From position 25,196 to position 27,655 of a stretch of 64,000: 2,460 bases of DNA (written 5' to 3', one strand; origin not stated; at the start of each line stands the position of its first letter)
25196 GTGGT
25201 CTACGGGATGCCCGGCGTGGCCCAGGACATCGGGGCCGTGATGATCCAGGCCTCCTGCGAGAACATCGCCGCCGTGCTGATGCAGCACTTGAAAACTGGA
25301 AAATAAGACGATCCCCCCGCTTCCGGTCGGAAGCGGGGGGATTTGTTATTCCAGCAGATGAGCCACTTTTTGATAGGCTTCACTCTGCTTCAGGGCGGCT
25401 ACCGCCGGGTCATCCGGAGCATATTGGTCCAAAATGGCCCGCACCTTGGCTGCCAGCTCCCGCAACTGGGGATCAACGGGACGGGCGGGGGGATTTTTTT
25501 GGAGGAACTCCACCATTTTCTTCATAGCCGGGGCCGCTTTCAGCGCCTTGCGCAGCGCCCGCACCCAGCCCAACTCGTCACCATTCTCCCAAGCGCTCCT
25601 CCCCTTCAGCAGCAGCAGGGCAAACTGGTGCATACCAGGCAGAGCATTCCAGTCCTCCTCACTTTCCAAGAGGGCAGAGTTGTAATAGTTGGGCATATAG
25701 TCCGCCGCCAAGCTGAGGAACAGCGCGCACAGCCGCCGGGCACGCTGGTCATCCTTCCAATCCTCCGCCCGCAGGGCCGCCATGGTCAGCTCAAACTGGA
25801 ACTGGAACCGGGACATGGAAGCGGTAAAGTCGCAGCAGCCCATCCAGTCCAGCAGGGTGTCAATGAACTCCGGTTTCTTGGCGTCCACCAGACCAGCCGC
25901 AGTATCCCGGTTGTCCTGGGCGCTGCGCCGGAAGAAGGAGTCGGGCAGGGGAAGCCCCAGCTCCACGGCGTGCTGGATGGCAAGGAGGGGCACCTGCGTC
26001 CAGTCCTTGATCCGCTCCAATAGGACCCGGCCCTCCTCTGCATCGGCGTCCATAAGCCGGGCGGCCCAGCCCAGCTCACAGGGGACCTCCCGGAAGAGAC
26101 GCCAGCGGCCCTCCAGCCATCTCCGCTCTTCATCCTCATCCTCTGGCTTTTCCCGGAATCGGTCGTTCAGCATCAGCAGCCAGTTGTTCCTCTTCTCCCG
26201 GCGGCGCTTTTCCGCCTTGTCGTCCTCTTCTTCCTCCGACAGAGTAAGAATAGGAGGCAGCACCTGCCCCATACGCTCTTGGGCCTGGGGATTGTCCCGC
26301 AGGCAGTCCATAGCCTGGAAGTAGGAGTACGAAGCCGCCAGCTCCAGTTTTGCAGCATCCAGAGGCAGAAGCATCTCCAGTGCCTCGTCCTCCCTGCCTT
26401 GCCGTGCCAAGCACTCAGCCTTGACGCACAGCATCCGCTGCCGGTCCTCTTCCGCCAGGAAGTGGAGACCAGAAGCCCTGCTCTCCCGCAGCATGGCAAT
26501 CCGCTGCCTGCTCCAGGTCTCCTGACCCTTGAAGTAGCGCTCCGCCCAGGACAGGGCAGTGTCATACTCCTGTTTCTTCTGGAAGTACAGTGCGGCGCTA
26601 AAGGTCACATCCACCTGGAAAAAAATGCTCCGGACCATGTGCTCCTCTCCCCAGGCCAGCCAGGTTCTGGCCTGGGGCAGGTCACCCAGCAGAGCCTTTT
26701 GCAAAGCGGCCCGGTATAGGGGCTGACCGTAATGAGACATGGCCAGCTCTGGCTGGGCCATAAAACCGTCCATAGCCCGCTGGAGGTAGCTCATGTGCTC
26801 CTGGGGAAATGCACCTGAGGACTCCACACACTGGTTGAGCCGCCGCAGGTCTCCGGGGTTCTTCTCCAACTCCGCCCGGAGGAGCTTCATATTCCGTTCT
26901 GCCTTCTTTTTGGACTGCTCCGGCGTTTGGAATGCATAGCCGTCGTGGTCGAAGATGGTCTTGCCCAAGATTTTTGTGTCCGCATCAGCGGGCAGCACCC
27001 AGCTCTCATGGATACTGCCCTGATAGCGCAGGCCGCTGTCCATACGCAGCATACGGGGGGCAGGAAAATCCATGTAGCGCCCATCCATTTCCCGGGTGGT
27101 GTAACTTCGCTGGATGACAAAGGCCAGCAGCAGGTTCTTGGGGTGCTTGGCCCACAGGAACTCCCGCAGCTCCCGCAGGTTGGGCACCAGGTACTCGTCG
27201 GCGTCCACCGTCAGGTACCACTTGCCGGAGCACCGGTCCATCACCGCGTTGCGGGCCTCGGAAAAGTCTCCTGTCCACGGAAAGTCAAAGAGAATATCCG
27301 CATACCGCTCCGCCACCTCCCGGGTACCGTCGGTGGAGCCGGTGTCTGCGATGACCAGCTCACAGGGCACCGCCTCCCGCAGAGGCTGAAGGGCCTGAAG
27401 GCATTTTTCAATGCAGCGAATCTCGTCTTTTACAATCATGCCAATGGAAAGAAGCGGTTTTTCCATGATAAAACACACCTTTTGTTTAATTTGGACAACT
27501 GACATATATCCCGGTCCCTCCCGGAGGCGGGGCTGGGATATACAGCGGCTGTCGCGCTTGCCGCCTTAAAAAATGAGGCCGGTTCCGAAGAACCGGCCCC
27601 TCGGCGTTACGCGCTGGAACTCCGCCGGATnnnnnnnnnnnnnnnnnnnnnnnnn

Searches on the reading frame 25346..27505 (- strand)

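Call 9: search_protein_families(library=pfam, proteins=[window:25346-27505:-], max_evalue=0.001)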
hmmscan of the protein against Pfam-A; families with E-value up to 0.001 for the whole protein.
window:25346-27505:- (719 aa): 2 families
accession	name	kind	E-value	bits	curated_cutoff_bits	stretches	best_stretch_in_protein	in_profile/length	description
PF00535.33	Glycos_transf_2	-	3.8e-13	50.2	23.3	1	20-142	1-127/168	Glycosyl transferase family 2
PF13704.12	Glyco_tranf_2_4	-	7.5e-07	30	27.5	1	49-116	21-97/98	Glycosyl transferase family 2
